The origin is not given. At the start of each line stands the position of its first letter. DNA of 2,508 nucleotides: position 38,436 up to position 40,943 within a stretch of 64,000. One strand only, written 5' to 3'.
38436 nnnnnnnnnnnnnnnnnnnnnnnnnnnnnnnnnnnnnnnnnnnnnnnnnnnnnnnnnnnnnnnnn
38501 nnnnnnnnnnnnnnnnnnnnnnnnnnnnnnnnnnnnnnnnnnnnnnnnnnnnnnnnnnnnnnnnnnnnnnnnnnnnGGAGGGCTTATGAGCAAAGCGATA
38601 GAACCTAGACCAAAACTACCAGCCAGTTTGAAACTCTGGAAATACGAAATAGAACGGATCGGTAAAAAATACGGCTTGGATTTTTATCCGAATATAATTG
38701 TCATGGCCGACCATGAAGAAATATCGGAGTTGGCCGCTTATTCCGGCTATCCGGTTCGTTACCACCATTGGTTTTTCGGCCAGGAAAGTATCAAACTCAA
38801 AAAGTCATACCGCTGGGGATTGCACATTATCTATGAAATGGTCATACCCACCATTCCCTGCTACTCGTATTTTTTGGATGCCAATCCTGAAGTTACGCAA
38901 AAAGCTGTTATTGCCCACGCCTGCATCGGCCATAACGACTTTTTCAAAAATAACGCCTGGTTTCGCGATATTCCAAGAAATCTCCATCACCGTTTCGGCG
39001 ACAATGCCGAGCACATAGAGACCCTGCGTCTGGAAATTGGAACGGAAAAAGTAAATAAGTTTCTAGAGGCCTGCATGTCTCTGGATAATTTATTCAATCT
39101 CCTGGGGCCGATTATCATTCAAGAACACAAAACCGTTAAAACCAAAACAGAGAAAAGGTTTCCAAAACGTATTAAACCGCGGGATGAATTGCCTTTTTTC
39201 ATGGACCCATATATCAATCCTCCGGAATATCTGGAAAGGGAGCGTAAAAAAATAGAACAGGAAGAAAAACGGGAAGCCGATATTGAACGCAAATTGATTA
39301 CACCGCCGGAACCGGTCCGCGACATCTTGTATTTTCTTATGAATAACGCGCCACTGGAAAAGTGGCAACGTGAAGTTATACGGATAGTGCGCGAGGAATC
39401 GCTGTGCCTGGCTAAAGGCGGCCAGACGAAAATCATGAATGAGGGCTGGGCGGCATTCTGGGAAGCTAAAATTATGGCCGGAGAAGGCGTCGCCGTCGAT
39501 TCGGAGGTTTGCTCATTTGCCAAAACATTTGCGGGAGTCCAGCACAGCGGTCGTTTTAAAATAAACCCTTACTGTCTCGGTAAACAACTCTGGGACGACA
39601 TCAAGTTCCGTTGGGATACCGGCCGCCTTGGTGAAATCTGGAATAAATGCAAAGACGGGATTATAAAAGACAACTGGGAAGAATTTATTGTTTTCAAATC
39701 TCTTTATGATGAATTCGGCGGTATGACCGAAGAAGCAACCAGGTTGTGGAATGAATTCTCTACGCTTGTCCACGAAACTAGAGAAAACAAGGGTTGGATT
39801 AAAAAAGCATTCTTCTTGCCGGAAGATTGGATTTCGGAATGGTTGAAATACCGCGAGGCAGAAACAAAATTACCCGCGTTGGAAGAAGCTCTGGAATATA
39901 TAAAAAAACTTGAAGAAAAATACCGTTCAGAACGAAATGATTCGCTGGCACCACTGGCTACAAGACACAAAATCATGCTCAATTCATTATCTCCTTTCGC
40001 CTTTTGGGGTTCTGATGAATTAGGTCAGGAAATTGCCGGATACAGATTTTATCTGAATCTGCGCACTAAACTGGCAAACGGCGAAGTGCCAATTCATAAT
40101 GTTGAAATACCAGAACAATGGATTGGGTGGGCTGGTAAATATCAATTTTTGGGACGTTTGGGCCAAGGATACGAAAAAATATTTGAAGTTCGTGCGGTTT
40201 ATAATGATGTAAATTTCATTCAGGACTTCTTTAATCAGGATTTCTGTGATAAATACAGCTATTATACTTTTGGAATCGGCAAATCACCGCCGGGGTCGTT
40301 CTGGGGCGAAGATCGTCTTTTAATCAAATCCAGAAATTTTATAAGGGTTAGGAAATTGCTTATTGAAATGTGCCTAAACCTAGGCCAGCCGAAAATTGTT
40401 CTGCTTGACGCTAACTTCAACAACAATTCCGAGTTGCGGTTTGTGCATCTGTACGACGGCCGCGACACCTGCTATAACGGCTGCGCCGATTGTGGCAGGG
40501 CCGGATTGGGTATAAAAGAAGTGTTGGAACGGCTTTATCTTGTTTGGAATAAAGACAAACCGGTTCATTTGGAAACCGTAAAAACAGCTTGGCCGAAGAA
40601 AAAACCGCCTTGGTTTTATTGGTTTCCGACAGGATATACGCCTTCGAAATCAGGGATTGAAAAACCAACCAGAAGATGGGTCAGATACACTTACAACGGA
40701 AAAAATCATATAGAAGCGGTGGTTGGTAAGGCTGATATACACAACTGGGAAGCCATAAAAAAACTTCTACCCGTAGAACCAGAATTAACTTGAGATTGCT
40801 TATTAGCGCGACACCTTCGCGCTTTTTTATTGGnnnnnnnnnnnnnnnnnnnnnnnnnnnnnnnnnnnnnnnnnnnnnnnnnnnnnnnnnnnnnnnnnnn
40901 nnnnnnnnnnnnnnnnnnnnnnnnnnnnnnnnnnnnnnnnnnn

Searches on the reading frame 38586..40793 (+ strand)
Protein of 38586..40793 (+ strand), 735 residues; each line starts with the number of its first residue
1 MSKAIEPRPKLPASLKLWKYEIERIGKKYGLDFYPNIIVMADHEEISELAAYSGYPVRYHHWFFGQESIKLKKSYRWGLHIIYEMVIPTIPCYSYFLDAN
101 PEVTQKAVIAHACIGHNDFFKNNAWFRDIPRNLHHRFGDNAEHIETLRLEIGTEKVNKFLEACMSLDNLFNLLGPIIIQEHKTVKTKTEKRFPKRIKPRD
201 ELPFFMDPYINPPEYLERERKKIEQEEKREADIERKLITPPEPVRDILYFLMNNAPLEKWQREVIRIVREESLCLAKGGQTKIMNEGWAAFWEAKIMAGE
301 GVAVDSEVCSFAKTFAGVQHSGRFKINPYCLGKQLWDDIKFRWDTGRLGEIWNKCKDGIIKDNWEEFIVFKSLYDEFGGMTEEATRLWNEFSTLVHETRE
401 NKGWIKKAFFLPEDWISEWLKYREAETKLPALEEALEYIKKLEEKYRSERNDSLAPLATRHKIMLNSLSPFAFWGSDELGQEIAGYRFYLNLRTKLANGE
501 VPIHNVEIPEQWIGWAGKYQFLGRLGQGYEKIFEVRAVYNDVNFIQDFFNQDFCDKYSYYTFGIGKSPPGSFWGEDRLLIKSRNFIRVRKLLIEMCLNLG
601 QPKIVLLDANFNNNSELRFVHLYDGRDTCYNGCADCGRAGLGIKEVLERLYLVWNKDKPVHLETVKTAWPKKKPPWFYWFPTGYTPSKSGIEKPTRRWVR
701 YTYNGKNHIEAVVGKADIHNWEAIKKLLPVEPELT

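Call 55: search_protein_families(library=pfam, proteins=[window:38586-40793:+], max_evalue=0.001)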
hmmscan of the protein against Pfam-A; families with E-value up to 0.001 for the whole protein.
window:38586-40793:+ (735 aa): 1 family
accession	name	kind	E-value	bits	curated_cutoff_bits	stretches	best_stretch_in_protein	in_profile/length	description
PF04293.20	SpoVR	-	7.6e-89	298.7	27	2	14-345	6-323/407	SpoVR like protein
